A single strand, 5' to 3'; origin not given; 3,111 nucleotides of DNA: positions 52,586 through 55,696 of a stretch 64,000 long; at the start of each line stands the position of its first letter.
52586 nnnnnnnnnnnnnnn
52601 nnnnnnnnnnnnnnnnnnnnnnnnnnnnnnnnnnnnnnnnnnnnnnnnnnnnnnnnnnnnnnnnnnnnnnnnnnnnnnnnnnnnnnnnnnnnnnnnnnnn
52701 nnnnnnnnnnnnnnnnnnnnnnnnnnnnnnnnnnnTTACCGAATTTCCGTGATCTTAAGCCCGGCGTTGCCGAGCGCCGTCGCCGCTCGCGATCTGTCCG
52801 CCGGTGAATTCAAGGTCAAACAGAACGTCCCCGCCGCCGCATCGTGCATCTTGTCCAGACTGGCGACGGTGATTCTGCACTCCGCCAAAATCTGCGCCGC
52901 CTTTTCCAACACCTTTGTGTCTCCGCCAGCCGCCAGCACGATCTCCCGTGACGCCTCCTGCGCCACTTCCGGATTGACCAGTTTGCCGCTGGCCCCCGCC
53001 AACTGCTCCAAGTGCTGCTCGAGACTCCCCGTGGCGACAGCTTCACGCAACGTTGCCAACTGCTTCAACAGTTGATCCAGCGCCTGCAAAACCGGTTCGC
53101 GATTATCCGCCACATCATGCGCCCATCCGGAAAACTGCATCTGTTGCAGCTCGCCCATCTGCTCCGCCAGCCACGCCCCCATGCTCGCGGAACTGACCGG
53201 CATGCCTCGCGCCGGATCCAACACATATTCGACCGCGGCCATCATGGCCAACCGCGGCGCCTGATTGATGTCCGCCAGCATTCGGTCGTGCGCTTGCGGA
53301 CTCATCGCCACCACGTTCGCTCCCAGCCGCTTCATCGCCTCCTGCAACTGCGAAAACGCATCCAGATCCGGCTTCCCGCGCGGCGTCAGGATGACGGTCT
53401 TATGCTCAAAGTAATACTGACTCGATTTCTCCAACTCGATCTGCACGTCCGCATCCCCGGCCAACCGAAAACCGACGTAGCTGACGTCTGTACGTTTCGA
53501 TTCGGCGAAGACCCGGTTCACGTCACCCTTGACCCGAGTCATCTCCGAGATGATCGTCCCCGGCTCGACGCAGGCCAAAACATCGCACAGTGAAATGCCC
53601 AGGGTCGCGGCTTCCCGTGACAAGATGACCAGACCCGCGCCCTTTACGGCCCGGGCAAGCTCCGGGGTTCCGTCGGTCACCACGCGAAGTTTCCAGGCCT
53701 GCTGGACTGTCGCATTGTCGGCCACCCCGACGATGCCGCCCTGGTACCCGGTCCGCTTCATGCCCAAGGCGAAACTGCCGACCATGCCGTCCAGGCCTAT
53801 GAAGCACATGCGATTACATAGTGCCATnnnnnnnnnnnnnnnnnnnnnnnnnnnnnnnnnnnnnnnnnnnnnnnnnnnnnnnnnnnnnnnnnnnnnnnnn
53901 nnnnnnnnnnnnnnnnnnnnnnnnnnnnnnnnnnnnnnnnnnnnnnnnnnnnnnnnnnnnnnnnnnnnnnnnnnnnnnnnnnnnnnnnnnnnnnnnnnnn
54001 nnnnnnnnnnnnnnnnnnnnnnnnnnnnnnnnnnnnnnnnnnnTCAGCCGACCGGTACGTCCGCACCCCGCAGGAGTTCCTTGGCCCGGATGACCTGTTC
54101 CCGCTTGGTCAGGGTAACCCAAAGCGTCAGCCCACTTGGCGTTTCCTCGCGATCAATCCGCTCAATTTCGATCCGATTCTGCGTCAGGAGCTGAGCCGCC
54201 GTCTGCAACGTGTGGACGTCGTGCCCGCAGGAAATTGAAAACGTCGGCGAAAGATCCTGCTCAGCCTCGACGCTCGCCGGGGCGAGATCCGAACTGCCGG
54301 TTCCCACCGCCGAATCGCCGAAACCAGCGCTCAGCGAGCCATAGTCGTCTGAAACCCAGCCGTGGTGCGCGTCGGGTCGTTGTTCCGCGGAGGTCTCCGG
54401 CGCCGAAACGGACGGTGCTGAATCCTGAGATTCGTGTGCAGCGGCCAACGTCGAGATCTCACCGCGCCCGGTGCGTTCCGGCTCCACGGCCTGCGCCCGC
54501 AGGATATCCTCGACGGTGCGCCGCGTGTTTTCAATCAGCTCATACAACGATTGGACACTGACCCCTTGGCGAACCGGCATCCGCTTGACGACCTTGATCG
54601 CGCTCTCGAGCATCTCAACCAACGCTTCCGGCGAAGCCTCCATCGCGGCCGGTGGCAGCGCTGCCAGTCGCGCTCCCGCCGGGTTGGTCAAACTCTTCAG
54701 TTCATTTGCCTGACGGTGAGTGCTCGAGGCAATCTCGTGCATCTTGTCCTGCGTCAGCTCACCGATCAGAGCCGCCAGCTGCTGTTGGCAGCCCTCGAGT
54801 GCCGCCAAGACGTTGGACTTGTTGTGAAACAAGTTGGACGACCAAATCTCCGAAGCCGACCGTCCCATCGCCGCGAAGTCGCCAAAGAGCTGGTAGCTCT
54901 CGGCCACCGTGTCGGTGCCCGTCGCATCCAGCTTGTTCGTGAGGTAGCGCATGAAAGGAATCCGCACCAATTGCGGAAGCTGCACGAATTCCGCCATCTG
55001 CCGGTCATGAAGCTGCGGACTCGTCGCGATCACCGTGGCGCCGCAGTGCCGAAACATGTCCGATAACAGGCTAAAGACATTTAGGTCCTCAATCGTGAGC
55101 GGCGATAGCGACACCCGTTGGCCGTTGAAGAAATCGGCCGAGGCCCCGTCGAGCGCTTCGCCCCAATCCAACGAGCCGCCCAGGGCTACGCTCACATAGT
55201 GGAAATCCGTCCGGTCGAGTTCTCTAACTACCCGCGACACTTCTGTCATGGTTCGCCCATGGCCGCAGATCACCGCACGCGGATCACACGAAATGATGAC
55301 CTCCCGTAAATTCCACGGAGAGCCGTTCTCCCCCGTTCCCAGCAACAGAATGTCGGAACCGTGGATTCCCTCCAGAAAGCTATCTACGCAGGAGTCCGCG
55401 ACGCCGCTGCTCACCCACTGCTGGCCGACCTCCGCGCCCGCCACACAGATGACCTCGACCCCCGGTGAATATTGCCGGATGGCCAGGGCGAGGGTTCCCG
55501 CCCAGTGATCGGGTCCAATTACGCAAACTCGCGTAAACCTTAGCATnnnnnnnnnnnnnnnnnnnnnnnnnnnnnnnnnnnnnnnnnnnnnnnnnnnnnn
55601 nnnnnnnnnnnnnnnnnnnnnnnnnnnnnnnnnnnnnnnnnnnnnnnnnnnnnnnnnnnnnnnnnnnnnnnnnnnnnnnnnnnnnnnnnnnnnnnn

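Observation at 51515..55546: Operon of three tandem TyrA-fold/ACT genes in which only the last keeps the NAD-binding and catalytic His motifs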

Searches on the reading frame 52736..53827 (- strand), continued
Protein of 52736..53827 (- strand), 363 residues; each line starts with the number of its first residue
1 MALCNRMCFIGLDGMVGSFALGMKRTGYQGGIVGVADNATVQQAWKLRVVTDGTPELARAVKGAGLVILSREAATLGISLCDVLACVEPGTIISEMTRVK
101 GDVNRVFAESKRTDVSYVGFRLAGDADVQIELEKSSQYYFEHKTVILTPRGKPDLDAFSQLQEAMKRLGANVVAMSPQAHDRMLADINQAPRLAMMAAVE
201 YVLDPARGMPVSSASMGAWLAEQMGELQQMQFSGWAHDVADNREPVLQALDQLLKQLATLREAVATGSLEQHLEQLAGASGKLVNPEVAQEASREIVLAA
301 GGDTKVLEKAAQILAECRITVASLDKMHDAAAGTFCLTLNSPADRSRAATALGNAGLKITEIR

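Call 59: find_encoding_contigs(protein=P0151, flank=5000, max_places=2)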
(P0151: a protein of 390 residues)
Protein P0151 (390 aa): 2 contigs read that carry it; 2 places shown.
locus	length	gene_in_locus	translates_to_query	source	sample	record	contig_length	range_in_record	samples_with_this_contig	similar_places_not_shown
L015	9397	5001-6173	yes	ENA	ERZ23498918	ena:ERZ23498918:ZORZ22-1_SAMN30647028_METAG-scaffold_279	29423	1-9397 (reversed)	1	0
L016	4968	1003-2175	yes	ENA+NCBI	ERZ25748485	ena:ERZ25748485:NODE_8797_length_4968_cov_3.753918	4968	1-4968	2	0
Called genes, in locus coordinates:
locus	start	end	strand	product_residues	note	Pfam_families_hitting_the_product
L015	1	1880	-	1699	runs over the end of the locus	PF13229:Beta_helix, PF02415:Chlam_PMP (faint), PF13229:Beta_helix, PF24507:Ig_CFAP65_4th (faint), PF13229:Beta_helix, PF05048:NosD (weak), PF13229:Beta_helix, PF18962:Por_Secre_tail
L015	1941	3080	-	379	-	PF05222:AlaDh_PNT_N, PF01262:AlaDh_PNT_C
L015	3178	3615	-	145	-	PF13581:HATPase_c_2 (weak), PF02518:HATPase_c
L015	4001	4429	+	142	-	PF02082:Rrf2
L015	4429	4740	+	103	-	-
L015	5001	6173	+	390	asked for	PF03807:F420_oxidored (weak), PF02153:PDH_N, PF20463:PDH_C, PF01842:ACT (weak)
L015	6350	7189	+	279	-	PF00795:CN_hydrolase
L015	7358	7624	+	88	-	PF00076:RRM_1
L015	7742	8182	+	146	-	PF00571:CBS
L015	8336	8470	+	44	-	-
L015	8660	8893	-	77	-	PF12728:HTH_17 (weak)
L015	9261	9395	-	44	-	?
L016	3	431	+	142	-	PF02082:Rrf2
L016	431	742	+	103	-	-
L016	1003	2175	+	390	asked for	PF03807:F420_oxidored (weak), PF02153:PDH_N, PF20463:PDH_C, PF01842:ACT (weak)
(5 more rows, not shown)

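Call 82: list_cluster_members(proteins=[P0139, P0140, P0141, P0142, P0143, P0144, P0146, P0147, P0150, P0151])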
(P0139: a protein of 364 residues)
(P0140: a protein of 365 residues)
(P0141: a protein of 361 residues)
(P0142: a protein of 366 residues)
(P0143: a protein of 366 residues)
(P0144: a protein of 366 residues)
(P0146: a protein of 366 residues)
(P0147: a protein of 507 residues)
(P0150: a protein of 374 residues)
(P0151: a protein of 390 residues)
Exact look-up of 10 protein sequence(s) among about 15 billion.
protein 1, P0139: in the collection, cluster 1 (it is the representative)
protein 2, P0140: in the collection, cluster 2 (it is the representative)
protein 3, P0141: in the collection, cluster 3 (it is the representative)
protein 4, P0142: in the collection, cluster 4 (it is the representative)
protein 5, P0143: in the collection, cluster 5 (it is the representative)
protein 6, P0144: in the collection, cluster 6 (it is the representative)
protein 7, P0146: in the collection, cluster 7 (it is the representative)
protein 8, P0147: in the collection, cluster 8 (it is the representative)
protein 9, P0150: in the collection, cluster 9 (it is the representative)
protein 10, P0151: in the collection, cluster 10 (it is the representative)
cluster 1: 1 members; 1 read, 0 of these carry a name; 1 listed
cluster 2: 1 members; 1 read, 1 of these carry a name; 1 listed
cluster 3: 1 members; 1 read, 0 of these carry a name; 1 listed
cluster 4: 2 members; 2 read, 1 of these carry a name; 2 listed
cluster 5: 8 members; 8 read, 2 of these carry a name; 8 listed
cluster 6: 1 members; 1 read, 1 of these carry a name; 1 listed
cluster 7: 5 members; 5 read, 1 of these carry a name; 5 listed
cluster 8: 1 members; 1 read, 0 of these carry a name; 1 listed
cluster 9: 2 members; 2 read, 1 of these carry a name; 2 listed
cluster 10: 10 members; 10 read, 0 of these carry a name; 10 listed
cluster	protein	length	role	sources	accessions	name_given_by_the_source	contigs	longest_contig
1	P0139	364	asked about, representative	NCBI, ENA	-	-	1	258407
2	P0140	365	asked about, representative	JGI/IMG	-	prephenate dehydrogenase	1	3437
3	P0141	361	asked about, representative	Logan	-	-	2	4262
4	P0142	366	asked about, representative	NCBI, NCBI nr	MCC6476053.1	prephenate dehydrogenase/arogenate dehydrogenase family protein [bacterium]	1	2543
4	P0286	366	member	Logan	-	-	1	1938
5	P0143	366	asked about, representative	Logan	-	-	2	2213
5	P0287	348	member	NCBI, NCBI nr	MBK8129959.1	MAG: prephenate dehydrogenase/arogenate dehydrogenase family protein [bacterium] | prephenate dehydrogenase/arogenate dehydrogenase family protein [bacterium]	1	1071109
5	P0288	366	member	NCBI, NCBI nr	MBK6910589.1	MAG: prephenate dehydrogenase/arogenate dehydrogenase family protein [bacterium] | prephenate dehydrogenase/arogenate dehydrogenase family protein [bacterium]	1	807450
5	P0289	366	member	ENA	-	-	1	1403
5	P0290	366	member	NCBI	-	-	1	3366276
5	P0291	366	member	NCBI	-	-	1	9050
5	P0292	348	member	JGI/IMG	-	-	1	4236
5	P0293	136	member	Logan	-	-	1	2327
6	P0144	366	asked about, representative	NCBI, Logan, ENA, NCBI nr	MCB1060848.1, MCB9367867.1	MAG: prephenate dehydrogenase/arogenate dehydrogenase family protein [Calditrichaeota ... | prephenate dehydrogenase/arogenate dehydrogenase family protein [Calditrichota bacterium]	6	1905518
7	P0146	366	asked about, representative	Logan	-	-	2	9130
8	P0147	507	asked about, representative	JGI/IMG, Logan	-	-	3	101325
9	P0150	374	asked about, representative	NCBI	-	-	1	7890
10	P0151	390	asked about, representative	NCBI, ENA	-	-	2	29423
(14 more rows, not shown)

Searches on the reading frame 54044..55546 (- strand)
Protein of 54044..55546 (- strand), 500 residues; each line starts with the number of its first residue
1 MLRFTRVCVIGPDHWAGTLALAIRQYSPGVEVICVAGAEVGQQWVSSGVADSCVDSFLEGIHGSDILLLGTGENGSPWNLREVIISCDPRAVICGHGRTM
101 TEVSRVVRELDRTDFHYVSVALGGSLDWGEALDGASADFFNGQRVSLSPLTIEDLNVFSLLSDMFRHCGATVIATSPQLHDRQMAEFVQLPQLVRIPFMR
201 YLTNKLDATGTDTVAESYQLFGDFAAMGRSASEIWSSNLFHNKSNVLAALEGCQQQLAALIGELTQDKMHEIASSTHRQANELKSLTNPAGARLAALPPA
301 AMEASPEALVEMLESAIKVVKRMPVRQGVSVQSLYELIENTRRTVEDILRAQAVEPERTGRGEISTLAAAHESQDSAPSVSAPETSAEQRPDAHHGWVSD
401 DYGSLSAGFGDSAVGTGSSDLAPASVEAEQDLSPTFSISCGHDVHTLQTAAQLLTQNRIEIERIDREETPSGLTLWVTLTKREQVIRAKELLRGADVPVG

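Call 3: search_protein_families(library=pfam, proteins=[window:54044-55546:-], max_evalue=1)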
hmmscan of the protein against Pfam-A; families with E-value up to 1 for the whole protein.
window:54044-55546:- (500 aa): 5 families
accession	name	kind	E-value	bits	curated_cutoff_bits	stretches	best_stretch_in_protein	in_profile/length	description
PF20463.3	PDH_C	-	3.5e-05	24.5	22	1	176-272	1-96/102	Prephenate dehydrogenase, dimerization domain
PF02153.23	PDH_N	-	0.00016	21.6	26.5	1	19-173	1-153/154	Prephenate dehydrogenase, nucleotide-binding domain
PF04940.18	BLUF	-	0.058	14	25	1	238-277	38-77/92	Sensors of blue-light using FAD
PF14313.11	Soyouz_module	-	0.086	13.1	22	1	330-365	5-40/58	N-terminal region of Paramyxovirinae phosphoprotein (P)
PF13721.11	SecD-TM1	-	0.1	13.5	30.5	0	443-493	46-92/103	SecD export protein N-terminal TM region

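Call 4: search_protein_families(library=ncbifam, proteins=[window:54044-55546:-], max_evalue=1)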
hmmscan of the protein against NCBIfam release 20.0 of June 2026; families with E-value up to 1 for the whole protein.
window:54044-55546:- (500 aa): 14 families
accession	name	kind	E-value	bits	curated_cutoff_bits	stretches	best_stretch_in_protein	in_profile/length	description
NF005694.0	PRK07502.1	equivalog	8.7e-16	58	409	1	3-262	5-264/310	prephenate/arogenate dehydrogenase family protein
NF011381.1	PRK14806.1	equivalog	1.7e-15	56.3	902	1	4-273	3-271/733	bifunctional prephenate dehydrogenase/3-phosphoshikimate 1-carboxyvinyltransferase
NF006307.0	PRK08507.1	equivalog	2.5e-12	46.6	295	1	7-285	3-273/275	prephenate dehydrogenase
NF005106.0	PRK06545.1-4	equivalog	5e-09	35.9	569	1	7-275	4-272/363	prephenate dehydrogenase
NF005107.0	PRK06545.1-5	equivalog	2.3e-08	33.4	414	1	7-274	5-272/367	prephenate dehydrogenase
NF005650.0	PRK07417.1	equivalog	5.3e-07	29.2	290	1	120-279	113-271/281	prephenate/arogenate dehydrogenase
NF005111.0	PRK06545.2-3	equivalog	6.5e-07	28.7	344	1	135-269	140-270/371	prephenate dehydrogenase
NF005112.0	PRK06545.2-4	subfamily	1.9e-06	27.2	294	1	134-271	124-253/356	prephenate dehydrogenase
NF005105.0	PRK06545.1-3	equivalog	2e-06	26.8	524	1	9-273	7-272/367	prephenate dehydrogenase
NF005109.0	PRK06545.2-1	equivalog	8.8e-05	21.8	397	1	135-262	124-247/361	prephenate dehydrogenase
NF005110.0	PRK06545.2-2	equivalog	0.00021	20.6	385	1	140-271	203-331/423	prephenate dehydrogenase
NF005108.0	PRK06545.1-6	equivalog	0.0077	15.3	327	1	151-288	155-289/321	prephenate dehydrogenase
NF006409.0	PRK08655.1-3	equivalog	0.0086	15.7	310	1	134-193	118-177/290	prephenate dehydrogenase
NF006407.0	PRK08655.1-1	equivalog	0.14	10.9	834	1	137-196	123-182/439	prephenate dehydrogenase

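Call 11: find_homologous_proteins(query=window:54044-55546:-)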
Query window:54044-55546:- (500 aa): 2 proteins with E <= 0.001 among 8000 candidates.
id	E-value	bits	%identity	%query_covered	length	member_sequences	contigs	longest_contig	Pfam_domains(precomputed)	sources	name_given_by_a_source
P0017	0.0e+0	1114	100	100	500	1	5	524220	-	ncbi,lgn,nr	ncbi:prephenate dehydrogenase/arogenate dehydrogenase family protein [candidate division KSB1 bacter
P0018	1.6e-186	639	59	100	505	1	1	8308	-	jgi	jgi:prephenate dehydrogenase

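Call 13: find_encoding_contigs(protein=P0018, flank=8000, max_places=3)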
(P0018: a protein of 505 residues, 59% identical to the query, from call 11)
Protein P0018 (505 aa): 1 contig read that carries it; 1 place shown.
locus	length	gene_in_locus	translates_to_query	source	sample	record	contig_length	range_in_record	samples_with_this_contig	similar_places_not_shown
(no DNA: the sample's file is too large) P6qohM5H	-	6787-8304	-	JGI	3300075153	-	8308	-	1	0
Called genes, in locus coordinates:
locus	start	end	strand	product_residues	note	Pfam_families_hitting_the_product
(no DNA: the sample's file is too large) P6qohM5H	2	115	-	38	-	?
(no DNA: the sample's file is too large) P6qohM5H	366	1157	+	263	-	PF00535:Glycos_transf_2, PF10111:Glyco_tranf_2_2 (weak), PF13641:Glyco_tranf_2_3, PF13632:Glyco_trans_2_3 (weak)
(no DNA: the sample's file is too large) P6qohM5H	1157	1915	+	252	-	PF00535:Glycos_transf_2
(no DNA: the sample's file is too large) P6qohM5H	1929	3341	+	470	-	PF19295:SufBD_N, PF01458:SUFBD_core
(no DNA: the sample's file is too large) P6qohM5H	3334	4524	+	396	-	PF01458:SUFBD_core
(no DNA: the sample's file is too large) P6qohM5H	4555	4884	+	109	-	PF00355:Rieske, PF13806:Rieske_2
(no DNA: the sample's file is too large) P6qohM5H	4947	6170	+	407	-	PF00266:Aminotran_5, PF00155:Aminotran_1_2 (weak)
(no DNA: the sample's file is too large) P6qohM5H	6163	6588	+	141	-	PF01592:NifU_N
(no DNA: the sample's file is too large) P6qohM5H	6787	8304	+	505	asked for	-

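Call 60: predict_structure(alignment_id=A6)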
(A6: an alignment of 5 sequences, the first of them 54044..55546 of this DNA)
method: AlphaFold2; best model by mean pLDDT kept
length: 500 residues; sequences in the alignment: 5
mean_pLDDT: 62.8   pTM: 0.44
mean pLDDT of the five models: 62.8, 58.6, 58.6, 56.7, 45.7
residues with pLDDT >= 90: 80; 70-90: 157; 50-70: 62; < 50: 201
segments of 3 or more residues with pLDDT < 50: 73-77, 124-127, 204-250, 252-306, 323-330, 354-431
pLDDT, mean of each block of 10 residues (from residue 1): 82 85 90 87 88 89 90 55 89 85 84 89 56 74 86 87 90 84 66 52 47 39 41 45 44 44 38 37 35 31 46 62 47 62 68 42 29 28 25 25 27 26 32 82 84 87 89 90 90 90
secondary structure, 60 per line:
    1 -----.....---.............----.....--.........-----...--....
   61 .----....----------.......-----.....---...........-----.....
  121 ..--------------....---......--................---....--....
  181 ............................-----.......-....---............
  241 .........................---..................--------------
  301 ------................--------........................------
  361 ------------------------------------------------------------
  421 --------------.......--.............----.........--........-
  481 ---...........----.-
elements in order: E6-10 H14-26 E31-35 H38-46 E52-54 H57-61 E66-69 H80-86 E92-96 H100-110 E116-122 H137-140 E144-149 H152-167 E171-174 H177-208 H214-220 H222-225 H229-265 H269-286 H307-322 H331-354 E435-441 H444-456 E461-469 E472-479 H484-494
